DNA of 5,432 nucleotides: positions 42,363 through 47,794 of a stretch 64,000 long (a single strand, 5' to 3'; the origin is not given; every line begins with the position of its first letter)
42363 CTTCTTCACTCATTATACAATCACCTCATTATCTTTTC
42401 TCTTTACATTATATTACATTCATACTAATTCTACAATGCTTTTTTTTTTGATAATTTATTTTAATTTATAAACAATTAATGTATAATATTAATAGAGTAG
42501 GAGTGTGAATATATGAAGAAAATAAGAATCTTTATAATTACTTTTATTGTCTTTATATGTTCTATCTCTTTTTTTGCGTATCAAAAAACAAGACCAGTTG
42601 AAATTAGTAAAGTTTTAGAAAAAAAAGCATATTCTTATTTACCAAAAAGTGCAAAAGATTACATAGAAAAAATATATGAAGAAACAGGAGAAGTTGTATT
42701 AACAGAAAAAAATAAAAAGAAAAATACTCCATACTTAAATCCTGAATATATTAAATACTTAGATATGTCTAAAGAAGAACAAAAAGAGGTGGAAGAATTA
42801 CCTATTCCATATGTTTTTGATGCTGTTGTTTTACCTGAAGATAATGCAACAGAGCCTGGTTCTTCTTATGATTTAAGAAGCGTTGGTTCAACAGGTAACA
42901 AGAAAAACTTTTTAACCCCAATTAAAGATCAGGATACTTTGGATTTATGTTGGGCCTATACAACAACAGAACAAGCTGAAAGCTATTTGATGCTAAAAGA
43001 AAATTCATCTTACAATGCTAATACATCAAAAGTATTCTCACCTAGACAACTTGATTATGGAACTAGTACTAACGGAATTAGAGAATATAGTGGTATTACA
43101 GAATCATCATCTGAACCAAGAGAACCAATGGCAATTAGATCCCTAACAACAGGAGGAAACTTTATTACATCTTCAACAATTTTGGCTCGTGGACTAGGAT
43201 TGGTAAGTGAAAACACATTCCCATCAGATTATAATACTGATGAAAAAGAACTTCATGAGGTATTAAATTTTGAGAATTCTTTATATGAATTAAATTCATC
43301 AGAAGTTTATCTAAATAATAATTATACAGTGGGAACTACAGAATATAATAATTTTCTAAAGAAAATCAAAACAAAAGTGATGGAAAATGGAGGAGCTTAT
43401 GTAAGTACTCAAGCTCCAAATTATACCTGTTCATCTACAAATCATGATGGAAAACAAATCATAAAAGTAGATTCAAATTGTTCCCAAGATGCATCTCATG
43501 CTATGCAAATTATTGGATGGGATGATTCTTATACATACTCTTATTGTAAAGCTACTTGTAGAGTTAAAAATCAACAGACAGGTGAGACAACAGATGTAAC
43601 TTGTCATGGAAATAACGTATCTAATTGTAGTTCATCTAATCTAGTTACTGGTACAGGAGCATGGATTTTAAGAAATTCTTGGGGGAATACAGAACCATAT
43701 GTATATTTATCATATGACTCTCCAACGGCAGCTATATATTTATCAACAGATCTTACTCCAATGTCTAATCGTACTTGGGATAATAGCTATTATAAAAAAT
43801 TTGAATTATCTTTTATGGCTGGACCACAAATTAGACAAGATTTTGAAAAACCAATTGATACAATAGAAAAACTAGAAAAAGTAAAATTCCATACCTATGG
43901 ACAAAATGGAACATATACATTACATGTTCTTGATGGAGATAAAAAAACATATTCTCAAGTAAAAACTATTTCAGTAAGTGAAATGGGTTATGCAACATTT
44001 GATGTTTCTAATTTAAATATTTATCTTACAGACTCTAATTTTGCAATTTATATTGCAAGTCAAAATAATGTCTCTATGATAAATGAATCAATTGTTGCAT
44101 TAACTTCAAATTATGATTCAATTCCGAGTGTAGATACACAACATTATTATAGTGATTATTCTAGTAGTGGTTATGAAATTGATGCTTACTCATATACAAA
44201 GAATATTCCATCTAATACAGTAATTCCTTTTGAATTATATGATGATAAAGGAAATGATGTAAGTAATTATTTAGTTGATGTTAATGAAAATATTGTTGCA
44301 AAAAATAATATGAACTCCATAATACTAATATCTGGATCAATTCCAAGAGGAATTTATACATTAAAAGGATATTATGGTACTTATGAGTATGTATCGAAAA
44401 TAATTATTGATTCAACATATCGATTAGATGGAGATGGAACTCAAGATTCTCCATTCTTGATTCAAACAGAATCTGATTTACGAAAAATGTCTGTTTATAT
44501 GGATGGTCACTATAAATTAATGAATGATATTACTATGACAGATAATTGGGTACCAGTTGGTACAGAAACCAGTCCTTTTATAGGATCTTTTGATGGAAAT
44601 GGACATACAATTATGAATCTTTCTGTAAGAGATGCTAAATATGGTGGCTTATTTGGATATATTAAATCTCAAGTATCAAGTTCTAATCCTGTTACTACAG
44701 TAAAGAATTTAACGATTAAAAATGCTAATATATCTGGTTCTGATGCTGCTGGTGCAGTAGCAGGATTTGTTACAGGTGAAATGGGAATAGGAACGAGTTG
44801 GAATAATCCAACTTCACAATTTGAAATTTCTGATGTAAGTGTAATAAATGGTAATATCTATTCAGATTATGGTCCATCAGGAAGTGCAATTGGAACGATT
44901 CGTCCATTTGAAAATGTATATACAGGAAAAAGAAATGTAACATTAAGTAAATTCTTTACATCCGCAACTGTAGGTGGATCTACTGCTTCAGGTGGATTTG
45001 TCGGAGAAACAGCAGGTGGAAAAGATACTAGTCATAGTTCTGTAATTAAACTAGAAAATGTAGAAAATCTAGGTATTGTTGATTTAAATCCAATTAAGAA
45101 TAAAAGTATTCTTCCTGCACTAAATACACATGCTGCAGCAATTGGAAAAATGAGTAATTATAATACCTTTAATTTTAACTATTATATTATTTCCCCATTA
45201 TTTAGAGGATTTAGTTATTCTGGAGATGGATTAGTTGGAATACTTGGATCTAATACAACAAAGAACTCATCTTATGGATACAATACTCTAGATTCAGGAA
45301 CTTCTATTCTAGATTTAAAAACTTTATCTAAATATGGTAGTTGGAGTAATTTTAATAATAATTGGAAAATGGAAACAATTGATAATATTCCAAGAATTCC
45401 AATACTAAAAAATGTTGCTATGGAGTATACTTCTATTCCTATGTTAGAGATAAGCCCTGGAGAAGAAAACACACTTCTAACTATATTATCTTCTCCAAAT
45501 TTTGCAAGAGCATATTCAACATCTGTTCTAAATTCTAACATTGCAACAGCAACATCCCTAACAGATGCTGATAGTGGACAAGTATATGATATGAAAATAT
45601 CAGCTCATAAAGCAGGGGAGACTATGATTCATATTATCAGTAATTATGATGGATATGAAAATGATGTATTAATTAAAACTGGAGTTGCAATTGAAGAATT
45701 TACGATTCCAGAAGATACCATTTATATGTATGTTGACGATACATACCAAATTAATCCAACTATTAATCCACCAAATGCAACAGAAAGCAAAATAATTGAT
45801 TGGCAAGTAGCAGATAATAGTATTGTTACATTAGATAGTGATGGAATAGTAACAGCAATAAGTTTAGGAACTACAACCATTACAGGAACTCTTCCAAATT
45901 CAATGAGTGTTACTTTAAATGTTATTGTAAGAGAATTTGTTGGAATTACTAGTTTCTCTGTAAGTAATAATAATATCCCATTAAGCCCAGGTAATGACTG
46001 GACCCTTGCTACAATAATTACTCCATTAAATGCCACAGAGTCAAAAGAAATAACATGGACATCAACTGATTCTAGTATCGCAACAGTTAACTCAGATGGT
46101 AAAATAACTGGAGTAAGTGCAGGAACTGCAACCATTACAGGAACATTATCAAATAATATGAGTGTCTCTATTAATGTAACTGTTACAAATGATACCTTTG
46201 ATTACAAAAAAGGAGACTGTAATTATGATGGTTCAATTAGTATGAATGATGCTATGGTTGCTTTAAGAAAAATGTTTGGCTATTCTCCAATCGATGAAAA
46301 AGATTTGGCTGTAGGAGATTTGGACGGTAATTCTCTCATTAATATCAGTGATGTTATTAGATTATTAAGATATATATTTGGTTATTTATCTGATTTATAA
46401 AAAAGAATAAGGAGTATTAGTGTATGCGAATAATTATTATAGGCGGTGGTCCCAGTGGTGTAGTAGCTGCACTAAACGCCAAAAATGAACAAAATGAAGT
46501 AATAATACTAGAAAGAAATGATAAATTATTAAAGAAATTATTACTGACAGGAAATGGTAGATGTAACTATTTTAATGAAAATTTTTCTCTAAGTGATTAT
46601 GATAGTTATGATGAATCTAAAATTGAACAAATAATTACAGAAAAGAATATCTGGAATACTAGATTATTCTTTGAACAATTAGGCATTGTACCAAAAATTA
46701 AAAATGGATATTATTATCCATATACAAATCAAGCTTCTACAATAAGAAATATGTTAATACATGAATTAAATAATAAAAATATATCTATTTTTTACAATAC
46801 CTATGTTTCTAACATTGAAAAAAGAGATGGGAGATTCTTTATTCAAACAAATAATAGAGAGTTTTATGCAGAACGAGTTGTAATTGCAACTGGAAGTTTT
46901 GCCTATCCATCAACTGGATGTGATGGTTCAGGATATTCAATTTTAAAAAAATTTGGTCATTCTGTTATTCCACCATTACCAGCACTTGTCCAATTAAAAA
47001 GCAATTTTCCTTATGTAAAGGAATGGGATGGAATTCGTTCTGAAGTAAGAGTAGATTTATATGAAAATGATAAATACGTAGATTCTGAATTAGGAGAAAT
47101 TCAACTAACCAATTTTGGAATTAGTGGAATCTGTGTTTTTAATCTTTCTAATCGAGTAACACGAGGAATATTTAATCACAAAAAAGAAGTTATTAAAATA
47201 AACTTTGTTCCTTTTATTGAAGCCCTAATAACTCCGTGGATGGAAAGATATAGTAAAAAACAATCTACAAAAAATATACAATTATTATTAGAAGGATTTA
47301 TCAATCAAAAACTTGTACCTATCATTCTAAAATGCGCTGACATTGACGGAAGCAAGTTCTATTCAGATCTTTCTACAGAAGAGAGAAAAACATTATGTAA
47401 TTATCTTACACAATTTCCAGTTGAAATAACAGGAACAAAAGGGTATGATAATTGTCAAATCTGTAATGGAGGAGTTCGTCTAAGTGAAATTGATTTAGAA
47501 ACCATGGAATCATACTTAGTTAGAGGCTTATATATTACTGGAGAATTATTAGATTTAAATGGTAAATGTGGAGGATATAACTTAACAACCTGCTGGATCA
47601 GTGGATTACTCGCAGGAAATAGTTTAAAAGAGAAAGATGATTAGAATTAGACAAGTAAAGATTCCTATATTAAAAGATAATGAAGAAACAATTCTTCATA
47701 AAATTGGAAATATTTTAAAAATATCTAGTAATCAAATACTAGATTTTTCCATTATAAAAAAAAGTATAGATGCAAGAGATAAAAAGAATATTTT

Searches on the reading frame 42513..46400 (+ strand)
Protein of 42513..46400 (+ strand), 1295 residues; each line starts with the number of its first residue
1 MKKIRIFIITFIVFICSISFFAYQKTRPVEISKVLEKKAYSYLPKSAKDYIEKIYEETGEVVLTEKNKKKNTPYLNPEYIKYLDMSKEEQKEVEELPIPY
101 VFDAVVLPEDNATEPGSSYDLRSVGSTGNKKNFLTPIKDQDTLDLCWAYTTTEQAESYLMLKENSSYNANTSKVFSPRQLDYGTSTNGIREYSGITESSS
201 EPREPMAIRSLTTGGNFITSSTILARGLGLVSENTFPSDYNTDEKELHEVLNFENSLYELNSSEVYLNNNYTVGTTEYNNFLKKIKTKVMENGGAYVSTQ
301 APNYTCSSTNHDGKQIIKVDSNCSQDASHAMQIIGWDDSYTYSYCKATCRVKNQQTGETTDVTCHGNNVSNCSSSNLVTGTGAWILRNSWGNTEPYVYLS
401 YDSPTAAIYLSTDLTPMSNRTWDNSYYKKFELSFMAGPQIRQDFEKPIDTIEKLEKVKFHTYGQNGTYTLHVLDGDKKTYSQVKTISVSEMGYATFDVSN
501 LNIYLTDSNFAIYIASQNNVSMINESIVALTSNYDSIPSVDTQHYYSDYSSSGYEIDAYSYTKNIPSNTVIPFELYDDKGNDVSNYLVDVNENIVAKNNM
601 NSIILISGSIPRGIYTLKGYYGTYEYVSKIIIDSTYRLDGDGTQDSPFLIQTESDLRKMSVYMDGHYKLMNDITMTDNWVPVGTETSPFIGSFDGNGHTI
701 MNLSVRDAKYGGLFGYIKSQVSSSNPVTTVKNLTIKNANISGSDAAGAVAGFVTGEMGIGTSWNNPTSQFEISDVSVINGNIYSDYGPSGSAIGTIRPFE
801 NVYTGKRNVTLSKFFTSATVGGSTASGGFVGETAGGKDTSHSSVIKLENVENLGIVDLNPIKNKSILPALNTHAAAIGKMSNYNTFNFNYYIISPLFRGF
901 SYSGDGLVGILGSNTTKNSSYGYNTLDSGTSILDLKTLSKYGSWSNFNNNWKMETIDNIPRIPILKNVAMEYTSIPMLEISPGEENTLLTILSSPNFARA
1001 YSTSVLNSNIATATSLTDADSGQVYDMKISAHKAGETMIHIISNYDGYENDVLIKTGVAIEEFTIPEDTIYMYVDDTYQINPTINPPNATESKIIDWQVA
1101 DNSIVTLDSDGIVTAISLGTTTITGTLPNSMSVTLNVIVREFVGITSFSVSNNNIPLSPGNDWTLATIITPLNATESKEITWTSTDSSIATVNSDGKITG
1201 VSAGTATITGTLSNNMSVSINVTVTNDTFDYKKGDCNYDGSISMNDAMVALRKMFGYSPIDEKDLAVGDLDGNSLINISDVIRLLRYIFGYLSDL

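Call 14: search_protein_families(library=pfam, proteins=[window:42513-46400:+], max_evalue=0.00001)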
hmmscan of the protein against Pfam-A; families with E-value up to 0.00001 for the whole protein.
window:42513-46400:+ (1295 aa): 1 family
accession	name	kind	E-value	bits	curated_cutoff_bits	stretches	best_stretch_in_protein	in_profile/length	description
PF02368.24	Big_2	-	6e-21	74.6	22.8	2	1146-1219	3-76/79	Bacterial Ig-like domain (group 2)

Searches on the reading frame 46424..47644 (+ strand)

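Call 14: search_protein_families(library=pfam, proteins=[window:46424-47644:+], max_evalue=0.00001)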
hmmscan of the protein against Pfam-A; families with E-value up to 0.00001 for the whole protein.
window:46424-47644:+ (406 aa): 7 families
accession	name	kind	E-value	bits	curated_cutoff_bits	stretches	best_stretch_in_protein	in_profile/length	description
PF03486.20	HI0933_like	-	8.4e-65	219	50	1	2-399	2-243/244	HI0933-like protein Rossmann domain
PF22780.1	HI0933_like_1st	-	3.8e-24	85.8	27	1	186-344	2-163/165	HI0933-like protein barrel and H2TH domain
PF13738.12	Pyr_redox_3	-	2.3e-14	53.8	30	1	116-164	92-140/305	Pyridine nucleotide-disulphide oxidoreductase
PF07992.20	Pyr_redox_2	-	1.8e-10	41.2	26.1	1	1-169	1-119/291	Pyridine nucleotide-disulphide oxidoreductase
PF01266.30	DAO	-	5.5e-08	33.2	27.9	0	91-163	133-208/353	FAD dependent oxidoreductase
PF00070.33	Pyr_redox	-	3.6e-07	31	22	0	2-38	1-37/82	Pyridine nucleotide-disulphide oxidoreductase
PF01134.28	GIDA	-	5e-07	29.6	22.1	0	3-32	2-31/391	Glucose inhibited division protein A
